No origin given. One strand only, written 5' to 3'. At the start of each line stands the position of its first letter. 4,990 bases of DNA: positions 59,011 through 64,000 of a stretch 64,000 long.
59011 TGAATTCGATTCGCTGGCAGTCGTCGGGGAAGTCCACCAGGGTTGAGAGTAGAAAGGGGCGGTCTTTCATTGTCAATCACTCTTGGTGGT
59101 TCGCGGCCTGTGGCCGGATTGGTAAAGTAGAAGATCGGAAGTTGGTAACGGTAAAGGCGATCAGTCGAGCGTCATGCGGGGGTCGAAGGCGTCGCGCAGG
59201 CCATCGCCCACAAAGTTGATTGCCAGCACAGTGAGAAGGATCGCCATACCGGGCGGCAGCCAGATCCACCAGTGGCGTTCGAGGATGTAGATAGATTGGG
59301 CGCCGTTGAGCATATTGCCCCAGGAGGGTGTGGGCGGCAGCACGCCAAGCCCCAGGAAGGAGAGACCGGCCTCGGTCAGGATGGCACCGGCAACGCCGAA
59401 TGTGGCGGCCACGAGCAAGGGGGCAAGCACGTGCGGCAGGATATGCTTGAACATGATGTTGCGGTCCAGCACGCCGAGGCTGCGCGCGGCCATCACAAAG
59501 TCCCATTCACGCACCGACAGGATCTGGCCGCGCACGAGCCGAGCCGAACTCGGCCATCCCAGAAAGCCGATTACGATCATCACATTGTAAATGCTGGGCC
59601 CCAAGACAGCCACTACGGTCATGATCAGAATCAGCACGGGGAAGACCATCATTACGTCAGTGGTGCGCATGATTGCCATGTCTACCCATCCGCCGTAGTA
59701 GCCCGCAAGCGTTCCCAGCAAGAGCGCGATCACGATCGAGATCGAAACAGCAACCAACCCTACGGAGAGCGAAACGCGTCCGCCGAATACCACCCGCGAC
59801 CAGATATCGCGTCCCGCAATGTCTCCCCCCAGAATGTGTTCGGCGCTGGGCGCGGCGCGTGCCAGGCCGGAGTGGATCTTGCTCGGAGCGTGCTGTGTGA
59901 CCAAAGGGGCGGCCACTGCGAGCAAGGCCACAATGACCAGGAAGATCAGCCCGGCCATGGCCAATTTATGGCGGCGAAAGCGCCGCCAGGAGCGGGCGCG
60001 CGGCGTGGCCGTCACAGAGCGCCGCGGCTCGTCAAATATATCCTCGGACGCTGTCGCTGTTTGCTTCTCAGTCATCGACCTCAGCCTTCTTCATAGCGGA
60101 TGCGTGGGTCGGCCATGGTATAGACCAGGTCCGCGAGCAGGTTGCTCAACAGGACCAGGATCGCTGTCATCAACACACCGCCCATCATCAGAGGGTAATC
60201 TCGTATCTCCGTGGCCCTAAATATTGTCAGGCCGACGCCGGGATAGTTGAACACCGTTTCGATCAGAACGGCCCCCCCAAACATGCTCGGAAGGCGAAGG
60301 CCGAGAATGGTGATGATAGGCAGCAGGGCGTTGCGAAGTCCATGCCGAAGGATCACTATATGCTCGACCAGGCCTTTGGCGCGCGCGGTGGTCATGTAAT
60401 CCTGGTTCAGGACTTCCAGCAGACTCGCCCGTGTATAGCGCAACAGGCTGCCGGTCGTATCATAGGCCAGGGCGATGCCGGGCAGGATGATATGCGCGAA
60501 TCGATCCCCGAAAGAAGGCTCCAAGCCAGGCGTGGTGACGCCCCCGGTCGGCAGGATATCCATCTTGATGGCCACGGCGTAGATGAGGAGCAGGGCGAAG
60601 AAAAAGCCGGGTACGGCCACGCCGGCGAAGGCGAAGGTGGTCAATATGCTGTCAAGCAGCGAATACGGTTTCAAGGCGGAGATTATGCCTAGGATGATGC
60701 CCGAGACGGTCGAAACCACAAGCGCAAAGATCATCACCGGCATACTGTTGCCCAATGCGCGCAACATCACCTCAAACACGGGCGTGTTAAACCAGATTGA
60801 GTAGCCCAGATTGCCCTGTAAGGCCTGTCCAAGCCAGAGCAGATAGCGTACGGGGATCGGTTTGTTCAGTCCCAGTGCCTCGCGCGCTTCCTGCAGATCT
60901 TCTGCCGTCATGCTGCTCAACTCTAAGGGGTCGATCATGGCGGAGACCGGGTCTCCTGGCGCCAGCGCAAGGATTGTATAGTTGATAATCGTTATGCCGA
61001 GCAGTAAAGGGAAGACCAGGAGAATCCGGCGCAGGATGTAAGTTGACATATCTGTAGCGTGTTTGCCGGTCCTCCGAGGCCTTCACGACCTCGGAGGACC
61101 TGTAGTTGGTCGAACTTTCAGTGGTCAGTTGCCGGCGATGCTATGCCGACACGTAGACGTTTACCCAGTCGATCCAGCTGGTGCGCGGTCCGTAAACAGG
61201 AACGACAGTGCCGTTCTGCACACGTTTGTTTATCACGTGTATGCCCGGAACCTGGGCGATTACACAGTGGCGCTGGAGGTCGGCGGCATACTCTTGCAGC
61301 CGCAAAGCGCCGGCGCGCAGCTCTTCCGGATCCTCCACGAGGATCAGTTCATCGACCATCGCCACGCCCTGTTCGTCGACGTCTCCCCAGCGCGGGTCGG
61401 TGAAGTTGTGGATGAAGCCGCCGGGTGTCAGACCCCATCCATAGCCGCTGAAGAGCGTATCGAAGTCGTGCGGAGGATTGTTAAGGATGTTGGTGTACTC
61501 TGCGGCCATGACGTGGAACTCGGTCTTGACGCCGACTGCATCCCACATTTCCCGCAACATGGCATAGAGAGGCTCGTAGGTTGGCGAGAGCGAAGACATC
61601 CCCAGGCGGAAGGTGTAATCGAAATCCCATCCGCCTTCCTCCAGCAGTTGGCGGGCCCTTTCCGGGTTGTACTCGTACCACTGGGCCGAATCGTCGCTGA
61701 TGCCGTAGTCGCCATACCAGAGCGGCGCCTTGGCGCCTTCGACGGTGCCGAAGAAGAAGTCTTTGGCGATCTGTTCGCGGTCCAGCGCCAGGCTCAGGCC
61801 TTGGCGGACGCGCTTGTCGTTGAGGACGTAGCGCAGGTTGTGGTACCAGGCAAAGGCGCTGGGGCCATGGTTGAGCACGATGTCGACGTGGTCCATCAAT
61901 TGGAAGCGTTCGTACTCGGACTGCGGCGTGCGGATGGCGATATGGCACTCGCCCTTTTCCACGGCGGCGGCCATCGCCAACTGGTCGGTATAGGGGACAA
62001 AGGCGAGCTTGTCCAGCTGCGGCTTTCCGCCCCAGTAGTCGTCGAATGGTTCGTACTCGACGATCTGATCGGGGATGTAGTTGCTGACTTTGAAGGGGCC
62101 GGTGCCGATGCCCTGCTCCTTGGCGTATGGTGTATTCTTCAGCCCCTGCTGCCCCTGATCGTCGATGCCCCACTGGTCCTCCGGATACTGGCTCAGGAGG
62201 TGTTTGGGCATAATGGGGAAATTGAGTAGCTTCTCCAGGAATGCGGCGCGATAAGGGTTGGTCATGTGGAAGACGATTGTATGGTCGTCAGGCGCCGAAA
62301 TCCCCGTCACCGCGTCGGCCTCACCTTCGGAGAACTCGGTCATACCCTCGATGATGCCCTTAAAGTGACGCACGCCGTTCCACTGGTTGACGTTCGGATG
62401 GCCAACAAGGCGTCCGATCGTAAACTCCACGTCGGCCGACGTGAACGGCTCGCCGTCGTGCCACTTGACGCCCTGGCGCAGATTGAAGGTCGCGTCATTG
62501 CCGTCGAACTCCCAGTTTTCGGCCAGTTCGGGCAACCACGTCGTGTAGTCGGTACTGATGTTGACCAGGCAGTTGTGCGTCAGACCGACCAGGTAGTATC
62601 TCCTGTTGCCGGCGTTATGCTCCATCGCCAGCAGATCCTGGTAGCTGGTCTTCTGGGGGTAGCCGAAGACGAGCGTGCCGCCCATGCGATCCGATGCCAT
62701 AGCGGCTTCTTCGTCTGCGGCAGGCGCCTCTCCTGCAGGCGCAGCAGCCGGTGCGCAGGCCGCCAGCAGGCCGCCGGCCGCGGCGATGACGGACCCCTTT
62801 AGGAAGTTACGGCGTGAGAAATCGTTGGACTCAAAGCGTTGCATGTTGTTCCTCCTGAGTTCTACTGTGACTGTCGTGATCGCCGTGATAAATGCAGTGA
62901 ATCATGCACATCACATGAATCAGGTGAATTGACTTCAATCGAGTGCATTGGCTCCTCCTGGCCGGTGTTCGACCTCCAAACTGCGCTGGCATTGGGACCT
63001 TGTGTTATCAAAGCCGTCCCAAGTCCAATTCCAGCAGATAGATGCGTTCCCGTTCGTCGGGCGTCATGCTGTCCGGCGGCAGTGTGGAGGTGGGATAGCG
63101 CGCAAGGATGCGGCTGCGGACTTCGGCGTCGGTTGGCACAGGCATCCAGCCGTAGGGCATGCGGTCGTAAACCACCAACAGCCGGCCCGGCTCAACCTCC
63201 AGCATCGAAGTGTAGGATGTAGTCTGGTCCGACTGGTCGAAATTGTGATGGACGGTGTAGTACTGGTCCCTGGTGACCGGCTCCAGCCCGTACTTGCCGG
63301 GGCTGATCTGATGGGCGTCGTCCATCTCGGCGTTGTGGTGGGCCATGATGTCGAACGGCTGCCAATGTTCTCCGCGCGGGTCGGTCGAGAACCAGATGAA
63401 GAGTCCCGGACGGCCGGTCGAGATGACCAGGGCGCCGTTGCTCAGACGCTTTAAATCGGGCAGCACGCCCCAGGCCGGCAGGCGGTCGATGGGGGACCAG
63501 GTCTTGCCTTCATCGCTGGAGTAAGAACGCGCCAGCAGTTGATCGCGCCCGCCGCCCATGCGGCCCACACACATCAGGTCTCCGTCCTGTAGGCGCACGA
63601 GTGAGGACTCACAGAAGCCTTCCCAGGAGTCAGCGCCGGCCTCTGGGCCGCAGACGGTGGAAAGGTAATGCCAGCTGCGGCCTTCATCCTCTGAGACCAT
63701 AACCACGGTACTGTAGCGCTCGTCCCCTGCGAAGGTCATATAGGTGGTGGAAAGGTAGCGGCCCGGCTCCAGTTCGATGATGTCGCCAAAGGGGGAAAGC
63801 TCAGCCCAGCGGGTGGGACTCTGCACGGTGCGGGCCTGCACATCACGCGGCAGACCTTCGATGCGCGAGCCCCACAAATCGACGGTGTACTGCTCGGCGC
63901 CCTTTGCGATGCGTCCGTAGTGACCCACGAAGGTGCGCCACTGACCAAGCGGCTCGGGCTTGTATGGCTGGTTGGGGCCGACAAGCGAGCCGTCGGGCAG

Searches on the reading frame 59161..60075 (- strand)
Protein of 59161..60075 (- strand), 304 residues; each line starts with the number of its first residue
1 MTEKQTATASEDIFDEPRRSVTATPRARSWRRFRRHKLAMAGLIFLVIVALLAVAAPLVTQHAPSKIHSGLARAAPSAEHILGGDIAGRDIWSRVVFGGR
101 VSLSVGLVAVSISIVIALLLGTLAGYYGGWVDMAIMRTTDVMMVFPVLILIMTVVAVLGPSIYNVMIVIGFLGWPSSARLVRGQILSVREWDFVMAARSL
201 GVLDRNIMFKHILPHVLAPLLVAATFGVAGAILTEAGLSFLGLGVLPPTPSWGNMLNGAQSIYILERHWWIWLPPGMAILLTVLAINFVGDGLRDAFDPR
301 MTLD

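Call 80: search_protein_families(library=pfam, proteins=[window:59161-60075:-], max_evalue=0.0001)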
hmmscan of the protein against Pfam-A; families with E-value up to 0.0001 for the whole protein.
window:59161-60075:- (304 aa): 2 families
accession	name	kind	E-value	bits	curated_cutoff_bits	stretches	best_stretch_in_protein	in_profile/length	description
PF00528.27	BPD_transp_1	-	7.1e-30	104.5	26.4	1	118-302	2-183/184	Binding-protein-dependent transport system inner membrane component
PF12911.12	OppC_N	-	1.3e-14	54.3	23.9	1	25-76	2-53/53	N-terminal TM domain of oligopeptide transport permease C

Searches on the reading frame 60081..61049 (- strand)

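Call 80: search_protein_families(library=pfam, proteins=[window:60081-61049:-], max_evalue=0.0001)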
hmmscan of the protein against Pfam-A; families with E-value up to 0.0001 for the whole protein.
window:60081-61049:- (322 aa): 2 families
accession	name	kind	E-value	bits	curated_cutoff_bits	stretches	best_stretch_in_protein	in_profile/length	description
PF00528.27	BPD_transp_1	-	1.7e-39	135.9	26.4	1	117-318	1-183/184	Binding-protein-dependent transport system inner membrane component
PF19300.4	BPD_transp_1_N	-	2.1e-07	31.6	23.8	1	1-79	1-75/114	Binding-prot-dependent transport system membrane comp, N-term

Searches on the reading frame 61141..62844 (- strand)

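Call 80: search_protein_families(library=pfam, proteins=[window:61141-62844:-], max_evalue=0.0001)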
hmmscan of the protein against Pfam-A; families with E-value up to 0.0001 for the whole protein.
window:61141-62844:- (567 aa): 2 families
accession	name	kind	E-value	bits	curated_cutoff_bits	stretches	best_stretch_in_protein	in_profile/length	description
PF00496.27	SBP_bac_5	-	6.1e-72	243.2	32.4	1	105-483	4-362/368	Bacterial extracellular solute-binding proteins, family 5 Middle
PF10518.14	TAT_signal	-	8.4e-05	22.8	22.7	1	8-28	1-21/21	TAT (twin-arginine translocation) pathway signal sequence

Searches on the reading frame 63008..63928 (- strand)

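Call 80: search_protein_families(library=pfam, proteins=[window:63008-63928:-], max_evalue=0.0001)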
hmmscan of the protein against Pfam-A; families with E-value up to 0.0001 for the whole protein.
window:63008-63928:- (306 aa): 1 family
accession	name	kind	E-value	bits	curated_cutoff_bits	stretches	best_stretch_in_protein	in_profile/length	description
PF13088.12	BNR_2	-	1.6e-09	38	31.4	1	51-247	117-272/277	BNR repeat-like domain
